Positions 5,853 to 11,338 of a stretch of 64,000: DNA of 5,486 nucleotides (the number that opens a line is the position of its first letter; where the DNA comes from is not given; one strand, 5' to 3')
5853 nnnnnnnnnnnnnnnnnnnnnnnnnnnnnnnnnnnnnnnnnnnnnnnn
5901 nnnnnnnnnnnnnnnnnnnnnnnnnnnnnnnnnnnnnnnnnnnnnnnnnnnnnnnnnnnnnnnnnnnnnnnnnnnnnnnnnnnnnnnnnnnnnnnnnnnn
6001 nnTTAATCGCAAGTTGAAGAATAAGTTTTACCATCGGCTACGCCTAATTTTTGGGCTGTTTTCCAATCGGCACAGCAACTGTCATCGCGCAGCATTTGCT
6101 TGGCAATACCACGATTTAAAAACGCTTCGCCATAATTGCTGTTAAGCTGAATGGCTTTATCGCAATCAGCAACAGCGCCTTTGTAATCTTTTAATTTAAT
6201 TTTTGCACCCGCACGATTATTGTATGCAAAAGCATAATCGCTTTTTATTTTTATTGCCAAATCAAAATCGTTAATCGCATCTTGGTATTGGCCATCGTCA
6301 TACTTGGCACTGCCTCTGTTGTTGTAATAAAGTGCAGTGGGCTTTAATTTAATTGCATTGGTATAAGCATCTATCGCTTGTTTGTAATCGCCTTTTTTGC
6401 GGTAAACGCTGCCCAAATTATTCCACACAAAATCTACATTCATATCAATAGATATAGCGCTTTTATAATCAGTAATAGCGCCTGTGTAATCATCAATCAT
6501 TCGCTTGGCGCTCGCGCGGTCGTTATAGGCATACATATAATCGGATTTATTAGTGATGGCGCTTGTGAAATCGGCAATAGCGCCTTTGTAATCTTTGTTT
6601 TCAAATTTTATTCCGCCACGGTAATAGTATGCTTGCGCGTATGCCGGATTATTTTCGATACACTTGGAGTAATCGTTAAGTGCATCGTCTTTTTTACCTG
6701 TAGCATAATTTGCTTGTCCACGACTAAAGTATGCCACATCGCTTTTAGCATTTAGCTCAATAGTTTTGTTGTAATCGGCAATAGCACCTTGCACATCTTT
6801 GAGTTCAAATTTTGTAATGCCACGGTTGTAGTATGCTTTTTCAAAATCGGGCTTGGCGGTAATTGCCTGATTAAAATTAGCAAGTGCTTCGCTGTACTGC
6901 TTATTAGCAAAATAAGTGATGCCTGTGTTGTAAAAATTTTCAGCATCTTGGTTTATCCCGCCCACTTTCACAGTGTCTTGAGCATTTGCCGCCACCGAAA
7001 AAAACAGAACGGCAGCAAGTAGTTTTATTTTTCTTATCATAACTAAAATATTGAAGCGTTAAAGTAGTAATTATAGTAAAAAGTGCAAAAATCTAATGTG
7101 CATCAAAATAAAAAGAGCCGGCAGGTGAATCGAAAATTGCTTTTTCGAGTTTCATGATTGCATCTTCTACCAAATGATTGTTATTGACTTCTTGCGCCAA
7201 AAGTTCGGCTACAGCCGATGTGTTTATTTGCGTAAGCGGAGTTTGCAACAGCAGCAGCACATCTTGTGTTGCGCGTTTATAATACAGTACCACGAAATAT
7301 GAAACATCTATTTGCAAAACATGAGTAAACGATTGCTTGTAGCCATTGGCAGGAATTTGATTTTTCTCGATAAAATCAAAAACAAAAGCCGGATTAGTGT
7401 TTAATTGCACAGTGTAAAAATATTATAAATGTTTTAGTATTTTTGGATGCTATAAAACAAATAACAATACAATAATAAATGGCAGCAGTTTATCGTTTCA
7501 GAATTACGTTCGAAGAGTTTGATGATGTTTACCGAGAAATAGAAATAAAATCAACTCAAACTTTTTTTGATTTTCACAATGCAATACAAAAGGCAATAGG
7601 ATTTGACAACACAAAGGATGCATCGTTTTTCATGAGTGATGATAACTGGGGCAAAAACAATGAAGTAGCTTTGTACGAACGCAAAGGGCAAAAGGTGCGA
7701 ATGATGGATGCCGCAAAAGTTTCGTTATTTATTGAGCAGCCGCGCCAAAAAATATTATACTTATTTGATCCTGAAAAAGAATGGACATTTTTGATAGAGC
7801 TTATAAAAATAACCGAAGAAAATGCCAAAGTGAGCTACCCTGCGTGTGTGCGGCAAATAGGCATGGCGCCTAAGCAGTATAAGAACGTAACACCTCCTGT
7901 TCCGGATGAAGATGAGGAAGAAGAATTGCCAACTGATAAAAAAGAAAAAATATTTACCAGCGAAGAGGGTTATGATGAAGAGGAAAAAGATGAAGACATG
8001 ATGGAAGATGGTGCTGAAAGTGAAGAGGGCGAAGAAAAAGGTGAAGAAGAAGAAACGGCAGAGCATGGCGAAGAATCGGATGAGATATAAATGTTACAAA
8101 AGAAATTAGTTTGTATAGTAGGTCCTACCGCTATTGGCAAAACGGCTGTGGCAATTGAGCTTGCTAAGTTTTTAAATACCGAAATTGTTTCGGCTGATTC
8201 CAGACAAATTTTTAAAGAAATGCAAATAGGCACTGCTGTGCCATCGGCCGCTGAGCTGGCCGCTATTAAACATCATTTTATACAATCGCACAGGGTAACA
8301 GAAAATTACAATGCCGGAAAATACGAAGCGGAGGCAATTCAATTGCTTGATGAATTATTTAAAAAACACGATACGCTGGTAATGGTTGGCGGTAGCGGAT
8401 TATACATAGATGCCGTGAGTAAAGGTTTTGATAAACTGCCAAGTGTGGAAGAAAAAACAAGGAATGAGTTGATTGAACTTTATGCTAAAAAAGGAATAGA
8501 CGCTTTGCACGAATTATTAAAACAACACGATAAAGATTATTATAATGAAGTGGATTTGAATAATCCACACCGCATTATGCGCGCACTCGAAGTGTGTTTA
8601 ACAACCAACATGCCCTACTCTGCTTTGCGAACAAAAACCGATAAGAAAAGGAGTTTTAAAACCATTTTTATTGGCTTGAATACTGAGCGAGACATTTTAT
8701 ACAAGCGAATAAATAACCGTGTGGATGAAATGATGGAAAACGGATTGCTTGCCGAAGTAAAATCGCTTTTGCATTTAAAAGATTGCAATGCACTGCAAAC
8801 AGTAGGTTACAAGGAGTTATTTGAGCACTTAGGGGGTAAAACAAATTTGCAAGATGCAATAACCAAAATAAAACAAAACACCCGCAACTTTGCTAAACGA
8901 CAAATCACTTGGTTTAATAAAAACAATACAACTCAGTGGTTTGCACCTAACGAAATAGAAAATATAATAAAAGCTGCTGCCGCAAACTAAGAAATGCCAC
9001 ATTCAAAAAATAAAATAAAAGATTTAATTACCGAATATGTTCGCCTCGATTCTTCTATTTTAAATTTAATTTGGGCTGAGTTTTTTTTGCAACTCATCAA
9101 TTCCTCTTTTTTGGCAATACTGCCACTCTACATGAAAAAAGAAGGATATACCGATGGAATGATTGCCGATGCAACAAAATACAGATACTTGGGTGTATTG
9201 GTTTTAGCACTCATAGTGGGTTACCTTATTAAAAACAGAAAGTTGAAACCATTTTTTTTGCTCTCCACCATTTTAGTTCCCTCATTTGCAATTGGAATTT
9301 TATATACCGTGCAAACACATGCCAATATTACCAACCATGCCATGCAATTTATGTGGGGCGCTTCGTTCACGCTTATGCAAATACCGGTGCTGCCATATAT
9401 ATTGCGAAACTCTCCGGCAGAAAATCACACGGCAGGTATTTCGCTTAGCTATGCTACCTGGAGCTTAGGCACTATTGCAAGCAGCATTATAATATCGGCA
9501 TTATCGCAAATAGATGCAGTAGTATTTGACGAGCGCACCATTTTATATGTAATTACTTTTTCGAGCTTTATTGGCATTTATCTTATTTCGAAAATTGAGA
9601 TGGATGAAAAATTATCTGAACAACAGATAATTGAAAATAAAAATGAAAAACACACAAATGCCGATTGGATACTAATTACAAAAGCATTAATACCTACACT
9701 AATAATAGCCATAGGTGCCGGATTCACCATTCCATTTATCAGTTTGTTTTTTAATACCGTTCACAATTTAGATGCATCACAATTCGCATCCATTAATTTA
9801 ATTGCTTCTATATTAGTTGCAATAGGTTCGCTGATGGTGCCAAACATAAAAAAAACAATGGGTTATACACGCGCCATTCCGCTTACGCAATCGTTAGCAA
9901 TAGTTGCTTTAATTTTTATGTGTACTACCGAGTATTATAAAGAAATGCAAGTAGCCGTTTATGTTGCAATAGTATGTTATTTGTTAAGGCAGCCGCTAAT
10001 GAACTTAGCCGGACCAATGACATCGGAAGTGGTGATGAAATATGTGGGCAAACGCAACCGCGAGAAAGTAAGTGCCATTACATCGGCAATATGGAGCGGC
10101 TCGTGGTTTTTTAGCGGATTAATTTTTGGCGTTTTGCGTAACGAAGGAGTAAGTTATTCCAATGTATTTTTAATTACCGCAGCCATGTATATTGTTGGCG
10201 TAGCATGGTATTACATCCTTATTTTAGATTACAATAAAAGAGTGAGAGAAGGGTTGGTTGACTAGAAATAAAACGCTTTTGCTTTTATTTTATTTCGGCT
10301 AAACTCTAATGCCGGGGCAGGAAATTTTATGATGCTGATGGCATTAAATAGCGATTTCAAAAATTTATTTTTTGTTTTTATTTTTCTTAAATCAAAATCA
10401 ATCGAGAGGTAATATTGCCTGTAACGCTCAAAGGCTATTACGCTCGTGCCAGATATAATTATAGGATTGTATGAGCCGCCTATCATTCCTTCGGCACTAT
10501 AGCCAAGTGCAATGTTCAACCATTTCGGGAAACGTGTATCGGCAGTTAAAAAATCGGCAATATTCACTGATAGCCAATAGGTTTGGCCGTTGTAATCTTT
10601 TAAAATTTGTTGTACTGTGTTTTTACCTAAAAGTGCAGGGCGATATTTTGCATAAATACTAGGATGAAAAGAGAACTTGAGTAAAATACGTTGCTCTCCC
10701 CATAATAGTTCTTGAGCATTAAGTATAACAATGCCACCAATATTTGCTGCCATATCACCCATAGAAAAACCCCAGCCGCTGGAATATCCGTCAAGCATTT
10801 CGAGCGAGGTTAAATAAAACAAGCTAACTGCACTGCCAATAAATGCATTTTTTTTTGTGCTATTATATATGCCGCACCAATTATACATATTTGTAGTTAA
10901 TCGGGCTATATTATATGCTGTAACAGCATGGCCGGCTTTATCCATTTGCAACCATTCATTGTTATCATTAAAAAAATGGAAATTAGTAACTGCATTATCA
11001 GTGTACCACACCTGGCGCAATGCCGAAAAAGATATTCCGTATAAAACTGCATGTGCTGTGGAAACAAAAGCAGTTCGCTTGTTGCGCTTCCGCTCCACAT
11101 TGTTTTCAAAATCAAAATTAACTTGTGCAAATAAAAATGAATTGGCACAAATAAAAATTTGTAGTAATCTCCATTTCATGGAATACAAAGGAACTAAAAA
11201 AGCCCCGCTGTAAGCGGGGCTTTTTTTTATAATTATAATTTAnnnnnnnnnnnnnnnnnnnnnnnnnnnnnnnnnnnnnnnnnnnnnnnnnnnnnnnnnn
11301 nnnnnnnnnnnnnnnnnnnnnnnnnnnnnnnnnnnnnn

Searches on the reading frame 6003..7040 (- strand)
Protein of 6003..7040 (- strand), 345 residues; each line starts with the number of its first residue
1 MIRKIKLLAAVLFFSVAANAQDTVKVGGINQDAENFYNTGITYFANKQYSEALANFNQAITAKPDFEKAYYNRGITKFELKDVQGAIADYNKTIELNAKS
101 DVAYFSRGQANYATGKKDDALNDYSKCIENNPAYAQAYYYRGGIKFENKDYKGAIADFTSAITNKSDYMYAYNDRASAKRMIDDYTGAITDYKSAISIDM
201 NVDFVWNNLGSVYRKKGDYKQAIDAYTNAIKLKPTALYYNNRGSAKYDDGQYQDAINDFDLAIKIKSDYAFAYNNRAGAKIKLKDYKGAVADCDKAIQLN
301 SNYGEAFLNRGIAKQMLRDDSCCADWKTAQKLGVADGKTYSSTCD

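Call 27: search_protein_families(library=pfam, proteins=[window:6003-7040:-], max_evalue=0.001)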
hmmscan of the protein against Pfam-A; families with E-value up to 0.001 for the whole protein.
window:6003-7040:- (345 aa): 21 families
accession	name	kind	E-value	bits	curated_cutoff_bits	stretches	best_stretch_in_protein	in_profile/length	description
PF00515.34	TPR_1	-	3.1e-51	169.6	27.8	6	205-235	3-33/34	Tetratricopeptide repeat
PF07719.23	TPR_2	-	2.2e-44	146.4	27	5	205-235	3-33/34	Tetratricopeptide repeat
PF13414.12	TPR_11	-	2.3e-38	130.1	26.8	4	42-79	3-40/42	TPR repeat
PF13181.12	TPR_8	-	1.2e-29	100.3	25.7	1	205-234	3-32/34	Tetratricopeptide repeat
PF13432.12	TPR_16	-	1.5e-26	92.9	32.7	3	107-166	3-62/65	Tetratricopeptide repeat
PF13424.12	TPR_12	-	2.4e-23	82.6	30.1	2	205-266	5-75/77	Tetratricopeptide repeat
PF13431.12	TPR_17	-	1.3e-21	75.5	24.4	0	192-223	2-33/34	Tetratricopeptide repeat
PF13371.12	TPR_9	-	2e-16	60.2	35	1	42-99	4-61/73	Tetratricopeptide repeat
PF13428.12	TPR_14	-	7.5e-15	54.4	23.5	0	205-236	3-34/44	Tetratricopeptide repeat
PF13174.12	TPR_6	-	8e-14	51.7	26.3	0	103-132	2-31/33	Tetratricopeptide repeat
PF14559.12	TPR_19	-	5.1e-13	49.6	25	0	44-99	2-57/68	Tetratricopeptide repeat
PF13374.12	TPR_10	-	5.4e-13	48.9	27.5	0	235-265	1-31/42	Tetratricopeptide repeat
PF25575.1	TPR_BSK1_C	-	2e-08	34.6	42.2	0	74-140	49-116/118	Serine/threonine-protein kinase BSK1-like, TPR repeats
PF23914.1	TPR_CcmH_CycH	-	1e-07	32.4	42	0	206-240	53-91/158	Cytochrome c-type biogenesis protein H TPR domain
PF24575.1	TPR_Slam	-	2.6e-07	31.4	35.2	0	211-238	55-82/104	Surface lipoprotein assembly modifier, N-terminal TPR repeats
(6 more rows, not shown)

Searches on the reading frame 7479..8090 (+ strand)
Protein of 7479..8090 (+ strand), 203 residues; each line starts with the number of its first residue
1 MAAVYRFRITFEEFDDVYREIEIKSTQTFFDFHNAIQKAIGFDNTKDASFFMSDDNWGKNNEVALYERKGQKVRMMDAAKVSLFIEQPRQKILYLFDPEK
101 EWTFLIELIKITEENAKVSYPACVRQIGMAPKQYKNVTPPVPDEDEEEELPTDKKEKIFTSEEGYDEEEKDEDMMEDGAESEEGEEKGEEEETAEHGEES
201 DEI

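Call 27: search_protein_families(library=pfam, proteins=[window:7479-8090:+], max_evalue=0.001)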
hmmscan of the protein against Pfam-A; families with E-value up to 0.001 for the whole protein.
window:7479-8090:+ (203 aa): 1 family
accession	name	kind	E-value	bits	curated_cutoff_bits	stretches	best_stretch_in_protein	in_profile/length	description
PF07929.16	PRiA4_ORF3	-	3.8e-18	66.2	26.6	1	4-131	2-128/173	Plasmid pRiA4b ORF-3-like protein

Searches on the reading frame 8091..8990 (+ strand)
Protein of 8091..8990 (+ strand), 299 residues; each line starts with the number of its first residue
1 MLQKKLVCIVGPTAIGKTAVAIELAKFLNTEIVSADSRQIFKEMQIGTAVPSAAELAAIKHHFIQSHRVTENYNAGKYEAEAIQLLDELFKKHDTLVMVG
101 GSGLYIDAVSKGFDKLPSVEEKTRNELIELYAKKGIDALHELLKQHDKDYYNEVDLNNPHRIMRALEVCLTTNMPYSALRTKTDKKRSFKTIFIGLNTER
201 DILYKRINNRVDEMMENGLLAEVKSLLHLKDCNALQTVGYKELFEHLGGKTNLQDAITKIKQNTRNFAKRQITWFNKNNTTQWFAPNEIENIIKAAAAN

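Call 27: search_protein_families(library=pfam, proteins=[window:8091-8990:+], max_evalue=0.001)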
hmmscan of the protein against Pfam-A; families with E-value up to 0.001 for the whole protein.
window:8091-8990:+ (299 aa): 4 families
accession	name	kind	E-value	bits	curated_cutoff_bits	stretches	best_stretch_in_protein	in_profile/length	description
PF01715.23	IPPT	-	6.9e-80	268.7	23.6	1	39-277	1-242/243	IPP transferase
PF01745.22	IPT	-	2.1e-13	50.7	20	1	6-102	3-99/233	Isopentenyl transferase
PF00004.35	AAA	-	0.00021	22.2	21.2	0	7-78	1-38/131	ATPase family associated with various cellular activities (AAA)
PF13521.12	AAA_28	-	0.00072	20.2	27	0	7-68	2-65/164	AAA domain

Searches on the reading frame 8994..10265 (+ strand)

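Call 27: search_protein_families(library=pfam, proteins=[window:8994-10265:+], max_evalue=0.001)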
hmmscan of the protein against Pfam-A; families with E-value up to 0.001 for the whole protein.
window:8994-10265:+ (423 aa): 1 family
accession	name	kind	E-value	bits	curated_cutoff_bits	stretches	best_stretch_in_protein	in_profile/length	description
PF07690.21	MFS_1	-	1.1e-20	74.2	33.4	1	27-374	3-346/347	Major Facilitator Superfamily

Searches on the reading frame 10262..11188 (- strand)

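Call 28: search_protein_families(library=pfam, proteins=[window:10262-11188:-], max_evalue=0.001)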
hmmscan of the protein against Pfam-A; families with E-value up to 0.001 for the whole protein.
window:10262-11188:- (308 aa): 1 family
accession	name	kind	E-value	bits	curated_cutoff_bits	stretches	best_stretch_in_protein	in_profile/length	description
PF10043.14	DUF2279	-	1e-11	45.8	28.6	1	72-153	4-83/91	Predicted periplasmic lipoprotein (DUF2279)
